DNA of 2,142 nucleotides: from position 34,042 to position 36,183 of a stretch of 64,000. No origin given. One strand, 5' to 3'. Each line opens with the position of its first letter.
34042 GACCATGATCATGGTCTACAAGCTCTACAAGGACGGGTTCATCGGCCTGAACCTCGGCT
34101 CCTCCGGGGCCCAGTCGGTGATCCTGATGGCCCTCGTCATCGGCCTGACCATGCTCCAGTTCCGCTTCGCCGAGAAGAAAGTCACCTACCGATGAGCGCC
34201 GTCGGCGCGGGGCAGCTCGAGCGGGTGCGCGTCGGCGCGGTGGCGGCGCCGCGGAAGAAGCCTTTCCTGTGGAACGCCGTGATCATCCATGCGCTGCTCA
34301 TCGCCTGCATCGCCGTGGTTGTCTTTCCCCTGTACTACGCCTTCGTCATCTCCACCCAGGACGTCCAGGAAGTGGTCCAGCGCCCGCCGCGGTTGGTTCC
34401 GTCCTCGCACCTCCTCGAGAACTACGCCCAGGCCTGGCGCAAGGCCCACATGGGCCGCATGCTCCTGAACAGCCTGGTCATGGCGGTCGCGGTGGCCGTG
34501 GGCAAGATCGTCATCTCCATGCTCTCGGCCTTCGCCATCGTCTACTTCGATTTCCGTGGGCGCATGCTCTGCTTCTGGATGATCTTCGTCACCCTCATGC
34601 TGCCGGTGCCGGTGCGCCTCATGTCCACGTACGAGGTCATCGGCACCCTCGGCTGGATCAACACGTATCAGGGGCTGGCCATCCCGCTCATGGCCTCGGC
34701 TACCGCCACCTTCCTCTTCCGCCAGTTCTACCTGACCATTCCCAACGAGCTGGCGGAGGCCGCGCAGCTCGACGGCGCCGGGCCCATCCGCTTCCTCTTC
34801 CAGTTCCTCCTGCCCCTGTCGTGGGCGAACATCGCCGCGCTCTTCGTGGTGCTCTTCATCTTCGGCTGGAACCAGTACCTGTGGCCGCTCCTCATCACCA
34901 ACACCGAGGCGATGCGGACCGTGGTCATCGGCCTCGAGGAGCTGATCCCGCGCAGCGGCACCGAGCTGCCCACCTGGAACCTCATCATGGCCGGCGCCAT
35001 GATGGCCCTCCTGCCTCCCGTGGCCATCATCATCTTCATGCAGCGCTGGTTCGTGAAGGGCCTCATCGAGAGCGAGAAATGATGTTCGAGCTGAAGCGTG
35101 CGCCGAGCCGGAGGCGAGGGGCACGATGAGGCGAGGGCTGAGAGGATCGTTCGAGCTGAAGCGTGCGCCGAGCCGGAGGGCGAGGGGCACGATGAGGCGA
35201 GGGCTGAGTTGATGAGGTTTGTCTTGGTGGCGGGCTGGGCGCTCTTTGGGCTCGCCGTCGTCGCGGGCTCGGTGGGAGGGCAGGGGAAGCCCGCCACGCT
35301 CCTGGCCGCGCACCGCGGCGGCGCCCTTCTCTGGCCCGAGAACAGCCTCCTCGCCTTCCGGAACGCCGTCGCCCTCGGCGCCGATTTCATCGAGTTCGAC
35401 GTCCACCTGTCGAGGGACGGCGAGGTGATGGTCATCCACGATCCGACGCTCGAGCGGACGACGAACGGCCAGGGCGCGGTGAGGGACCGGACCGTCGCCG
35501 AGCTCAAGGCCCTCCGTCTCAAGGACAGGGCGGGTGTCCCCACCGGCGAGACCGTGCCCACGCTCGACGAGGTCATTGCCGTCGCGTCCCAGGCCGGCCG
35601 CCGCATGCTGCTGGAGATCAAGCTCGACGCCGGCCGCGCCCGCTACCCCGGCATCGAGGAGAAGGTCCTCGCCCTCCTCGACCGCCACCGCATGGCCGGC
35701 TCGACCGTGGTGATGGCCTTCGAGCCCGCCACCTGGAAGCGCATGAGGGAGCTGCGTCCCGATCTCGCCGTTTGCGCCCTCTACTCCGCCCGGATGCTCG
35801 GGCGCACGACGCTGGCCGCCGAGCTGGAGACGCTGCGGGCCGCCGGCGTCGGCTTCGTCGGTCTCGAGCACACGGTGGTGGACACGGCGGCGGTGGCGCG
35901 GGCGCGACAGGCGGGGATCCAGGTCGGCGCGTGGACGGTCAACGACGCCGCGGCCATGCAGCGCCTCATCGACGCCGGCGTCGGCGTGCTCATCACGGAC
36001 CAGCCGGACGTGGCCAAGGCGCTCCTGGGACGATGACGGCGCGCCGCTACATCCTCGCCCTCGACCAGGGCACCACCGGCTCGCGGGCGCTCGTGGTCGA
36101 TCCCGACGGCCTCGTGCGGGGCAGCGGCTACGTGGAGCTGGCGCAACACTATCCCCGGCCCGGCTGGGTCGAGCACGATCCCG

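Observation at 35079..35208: Strand-specific ~59-nt repeat family that replaces whole intercistronic gaps and supplies the upstream stop codon (three loci in this window)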

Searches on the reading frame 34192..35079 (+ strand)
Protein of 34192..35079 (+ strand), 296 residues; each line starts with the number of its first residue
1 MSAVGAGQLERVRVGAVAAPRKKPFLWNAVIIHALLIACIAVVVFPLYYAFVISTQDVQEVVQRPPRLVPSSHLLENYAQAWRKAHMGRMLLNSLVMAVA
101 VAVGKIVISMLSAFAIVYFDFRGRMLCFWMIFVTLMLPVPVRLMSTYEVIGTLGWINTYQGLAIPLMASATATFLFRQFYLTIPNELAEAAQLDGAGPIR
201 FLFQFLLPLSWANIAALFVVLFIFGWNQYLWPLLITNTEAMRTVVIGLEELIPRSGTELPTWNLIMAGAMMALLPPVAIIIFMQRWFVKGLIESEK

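Call 32: find_related_loci(query=window:34192-35079:+, collection=metagenome_contigs, flank=1500)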
Query window:34192-35079:+ (296 aa) in metagenome_contigs; peptide patterns used: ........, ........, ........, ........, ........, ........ (x = any residue, [..] = any of these).
600 stretches matched a pattern (row limit reached: there are more); 581 encode a relative of the query (tblastn E <= 1e-3); the best 80 are kept; 80 distinct loci.
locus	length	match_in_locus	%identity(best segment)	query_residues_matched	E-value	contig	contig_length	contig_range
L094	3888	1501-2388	100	1-296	0e+0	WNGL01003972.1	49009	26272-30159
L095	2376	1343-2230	98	1-296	0e+0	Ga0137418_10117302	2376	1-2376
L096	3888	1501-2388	96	1-296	0e+0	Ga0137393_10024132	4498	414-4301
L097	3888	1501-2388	96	1-296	0e+0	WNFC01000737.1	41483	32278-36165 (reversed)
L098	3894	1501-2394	90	1-296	0e+0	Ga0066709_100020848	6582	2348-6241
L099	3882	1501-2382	89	1-292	0e+0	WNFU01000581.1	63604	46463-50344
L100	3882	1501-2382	89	1-292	0e+0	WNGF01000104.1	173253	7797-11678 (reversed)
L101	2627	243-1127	90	4-296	0e+0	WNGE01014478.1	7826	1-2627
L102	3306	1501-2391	91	2-296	0e+0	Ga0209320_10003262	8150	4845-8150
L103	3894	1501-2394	90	1-296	8e-180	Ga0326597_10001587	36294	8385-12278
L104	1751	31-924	87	1-296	0e+0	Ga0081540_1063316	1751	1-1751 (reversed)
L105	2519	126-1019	87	1-296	0e+0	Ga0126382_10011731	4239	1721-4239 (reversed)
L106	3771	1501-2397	88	1-296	0e+0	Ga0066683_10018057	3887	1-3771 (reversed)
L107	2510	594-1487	88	1-296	0e+0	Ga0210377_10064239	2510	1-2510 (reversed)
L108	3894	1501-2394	88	3-296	1e-176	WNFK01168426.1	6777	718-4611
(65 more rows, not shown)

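Call 38: search_protein_families(library=pfam, proteins=[window:34192-35079:+])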
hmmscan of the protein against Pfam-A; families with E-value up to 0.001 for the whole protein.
window:34192-35079:+ (296 aa): 1 family
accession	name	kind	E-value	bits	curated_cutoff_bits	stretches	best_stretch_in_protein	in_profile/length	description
PF00528.27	BPD_transp_1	-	3.9e-14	53.2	26.4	1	106-291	2-182/184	Binding-protein-dependent transport system inner membrane component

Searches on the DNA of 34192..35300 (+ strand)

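Call 20: search_rna_families(source=window, start=35000, end=35300, threshold=evalue, max_evalue=10)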
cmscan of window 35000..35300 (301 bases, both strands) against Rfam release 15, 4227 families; matches with E-value up to 10: 2.
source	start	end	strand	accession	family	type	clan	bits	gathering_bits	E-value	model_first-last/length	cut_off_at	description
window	35185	35218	+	RF01134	sR30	Gene; snRNA; snoRNA; CD-box;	-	10.7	38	2.4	1-57/57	no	Small nucleolar RNA sR30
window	35075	35143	+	RF01133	sR3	Gene; snRNA; snoRNA; CD-box;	-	9.7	41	3.6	1-55/55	no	Small nucleolar RNA sR3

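Call 47: search_with_rna_model(model_id=R1, sources=[L094, L095, L096, L097, L098, L099, L100, L101, L102, L103, L104, L105, L106, L107, L108, L109, L110, L111, L112, L113, L114, L115, L116, L117, L118, L119, L120, L121, L122, L123, L124, L125, L126, L127, L128, L129, L130, L131, L132, L133, L134, L135, L136, L137, L138, L139, L140, L141, L142, L143, L144, L145, L146, L147, L148, L149, L150, L151, L152, L153, L154, L155, L156, L157, L158, L159, L160, L161, L162, L163, L164, L165, L166, L167, L168, L169, L170, L171, L172, L173], max_evalue=0.0001)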
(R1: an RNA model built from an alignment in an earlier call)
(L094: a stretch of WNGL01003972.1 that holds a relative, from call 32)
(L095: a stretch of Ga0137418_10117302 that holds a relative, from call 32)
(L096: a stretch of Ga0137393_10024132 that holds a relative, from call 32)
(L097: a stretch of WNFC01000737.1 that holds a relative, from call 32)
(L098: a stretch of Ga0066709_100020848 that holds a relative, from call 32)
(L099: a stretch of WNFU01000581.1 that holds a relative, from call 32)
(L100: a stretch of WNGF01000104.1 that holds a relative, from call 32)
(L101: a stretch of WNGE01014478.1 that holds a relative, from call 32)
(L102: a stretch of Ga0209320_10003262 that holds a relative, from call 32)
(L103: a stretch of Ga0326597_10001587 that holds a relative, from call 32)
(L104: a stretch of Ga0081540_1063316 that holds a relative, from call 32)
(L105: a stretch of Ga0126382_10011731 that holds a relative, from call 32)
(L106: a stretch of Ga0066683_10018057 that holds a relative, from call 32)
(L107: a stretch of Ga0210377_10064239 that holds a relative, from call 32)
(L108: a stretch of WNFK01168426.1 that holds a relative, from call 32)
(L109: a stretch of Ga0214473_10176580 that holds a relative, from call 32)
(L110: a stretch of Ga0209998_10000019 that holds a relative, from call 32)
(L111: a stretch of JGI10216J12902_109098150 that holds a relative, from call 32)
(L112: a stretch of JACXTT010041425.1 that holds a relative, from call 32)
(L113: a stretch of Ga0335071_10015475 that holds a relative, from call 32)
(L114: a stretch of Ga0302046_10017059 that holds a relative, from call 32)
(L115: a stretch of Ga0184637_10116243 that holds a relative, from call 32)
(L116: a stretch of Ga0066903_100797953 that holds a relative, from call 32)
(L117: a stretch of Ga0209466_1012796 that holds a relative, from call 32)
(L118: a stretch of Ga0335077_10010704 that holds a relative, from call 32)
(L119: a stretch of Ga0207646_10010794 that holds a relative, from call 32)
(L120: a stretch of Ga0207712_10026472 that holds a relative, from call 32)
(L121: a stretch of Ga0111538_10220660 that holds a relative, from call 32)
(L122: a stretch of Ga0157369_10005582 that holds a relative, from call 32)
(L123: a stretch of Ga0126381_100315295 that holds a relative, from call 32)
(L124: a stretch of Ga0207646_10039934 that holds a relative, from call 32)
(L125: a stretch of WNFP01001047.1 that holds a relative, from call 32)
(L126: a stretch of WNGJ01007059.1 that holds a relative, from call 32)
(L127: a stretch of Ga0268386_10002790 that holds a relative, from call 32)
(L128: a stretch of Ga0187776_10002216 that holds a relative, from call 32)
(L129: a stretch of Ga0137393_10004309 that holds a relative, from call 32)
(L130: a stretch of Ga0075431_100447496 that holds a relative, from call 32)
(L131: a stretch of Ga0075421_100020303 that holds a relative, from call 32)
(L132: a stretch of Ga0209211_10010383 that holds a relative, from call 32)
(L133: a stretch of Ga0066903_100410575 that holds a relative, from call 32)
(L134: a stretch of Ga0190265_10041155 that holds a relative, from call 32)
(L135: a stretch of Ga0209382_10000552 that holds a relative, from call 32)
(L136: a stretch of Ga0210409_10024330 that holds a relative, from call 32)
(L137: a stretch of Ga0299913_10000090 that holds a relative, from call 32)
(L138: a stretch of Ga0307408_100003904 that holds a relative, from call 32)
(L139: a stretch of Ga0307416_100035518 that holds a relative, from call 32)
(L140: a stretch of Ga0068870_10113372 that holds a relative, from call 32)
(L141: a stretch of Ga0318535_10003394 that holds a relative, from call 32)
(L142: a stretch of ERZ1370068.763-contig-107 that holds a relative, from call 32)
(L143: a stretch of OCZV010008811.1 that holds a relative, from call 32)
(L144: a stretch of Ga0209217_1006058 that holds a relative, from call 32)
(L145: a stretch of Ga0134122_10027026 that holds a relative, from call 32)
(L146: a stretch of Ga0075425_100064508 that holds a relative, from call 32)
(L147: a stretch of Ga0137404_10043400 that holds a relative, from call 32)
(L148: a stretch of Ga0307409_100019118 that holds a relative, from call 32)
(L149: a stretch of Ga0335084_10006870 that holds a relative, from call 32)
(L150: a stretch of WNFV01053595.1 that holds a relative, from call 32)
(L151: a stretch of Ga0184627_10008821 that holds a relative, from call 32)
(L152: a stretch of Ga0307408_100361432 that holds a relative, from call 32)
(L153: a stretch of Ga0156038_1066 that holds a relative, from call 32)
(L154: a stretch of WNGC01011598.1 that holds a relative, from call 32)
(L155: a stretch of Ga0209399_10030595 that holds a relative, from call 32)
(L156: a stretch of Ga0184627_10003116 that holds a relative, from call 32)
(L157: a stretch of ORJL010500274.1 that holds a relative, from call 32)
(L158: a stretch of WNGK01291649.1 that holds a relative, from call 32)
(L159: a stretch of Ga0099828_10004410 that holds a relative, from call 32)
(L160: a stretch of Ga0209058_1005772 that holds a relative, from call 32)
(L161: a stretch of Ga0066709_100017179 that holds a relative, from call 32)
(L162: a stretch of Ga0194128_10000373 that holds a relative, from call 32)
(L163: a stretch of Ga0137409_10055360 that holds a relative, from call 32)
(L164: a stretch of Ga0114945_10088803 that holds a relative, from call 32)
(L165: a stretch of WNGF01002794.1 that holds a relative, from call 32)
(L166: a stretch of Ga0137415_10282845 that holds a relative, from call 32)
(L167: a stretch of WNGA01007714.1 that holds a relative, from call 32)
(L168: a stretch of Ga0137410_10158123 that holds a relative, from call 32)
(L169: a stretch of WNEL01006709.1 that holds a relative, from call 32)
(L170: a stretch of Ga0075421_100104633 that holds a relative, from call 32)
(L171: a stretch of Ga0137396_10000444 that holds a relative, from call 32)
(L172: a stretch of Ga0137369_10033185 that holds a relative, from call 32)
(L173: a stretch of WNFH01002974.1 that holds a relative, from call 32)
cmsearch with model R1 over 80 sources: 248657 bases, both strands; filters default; matches with E-value up to 0.0001: 14.
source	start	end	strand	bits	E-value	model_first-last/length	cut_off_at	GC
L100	2399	2458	+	85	4.9e-25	1-60/60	no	0.68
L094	2393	2450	+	73.8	2.6e-21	1-60/60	no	0.69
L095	2235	2292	+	73.8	2.6e-21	1-60/60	no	0.69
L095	2300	2357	+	73.8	2.6e-21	1-60/60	no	0.69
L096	2393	2450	+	73.3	3.7e-21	1-60/60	no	0.66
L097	2393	2450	+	73.3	3.7e-21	1-60/60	no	0.66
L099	2399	2458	+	71.9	1.1e-20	1-60/60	no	0.7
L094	2458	2515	+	70.2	4.1e-20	1-60/60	no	0.69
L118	2055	2119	+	48.7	5.5e-13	1-60/60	no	0.75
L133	974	1024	+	47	2.1e-12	4-54/60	no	0.8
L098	2423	2460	+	43.7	2.5e-11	1-60/60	no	0.74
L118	2121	2184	+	38.8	1.1e-09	1-60/60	no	0.77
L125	2423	2461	+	37.5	2.8e-09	1-60/60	no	0.74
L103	2439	2503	+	30.1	7.7e-07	1-60/60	no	0.68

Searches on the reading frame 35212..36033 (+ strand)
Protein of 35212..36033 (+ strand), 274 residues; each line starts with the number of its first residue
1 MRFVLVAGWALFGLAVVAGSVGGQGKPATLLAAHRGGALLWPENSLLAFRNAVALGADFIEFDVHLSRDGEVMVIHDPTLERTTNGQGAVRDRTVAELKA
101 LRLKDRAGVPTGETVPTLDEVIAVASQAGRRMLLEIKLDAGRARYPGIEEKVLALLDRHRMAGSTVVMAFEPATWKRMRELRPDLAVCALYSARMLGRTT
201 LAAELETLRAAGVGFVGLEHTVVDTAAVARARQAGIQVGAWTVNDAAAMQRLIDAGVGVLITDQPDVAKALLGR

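Call 38: search_protein_families(library=pfam, proteins=[window:35212-36033:+])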
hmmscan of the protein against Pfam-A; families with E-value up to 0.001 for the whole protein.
window:35212-36033:+ (274 aa): 2 families
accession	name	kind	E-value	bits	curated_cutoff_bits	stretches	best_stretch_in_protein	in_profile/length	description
PF03009.23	GDPD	-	9.1e-49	167.2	23.6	1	34-266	1-243/244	Glycerophosphoryl diester phosphodiesterase family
PF13653.12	GDPD_2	-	5.1e-07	30.4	27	1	237-266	1-30/30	Glycerophosphoryl diester phosphodiesterase family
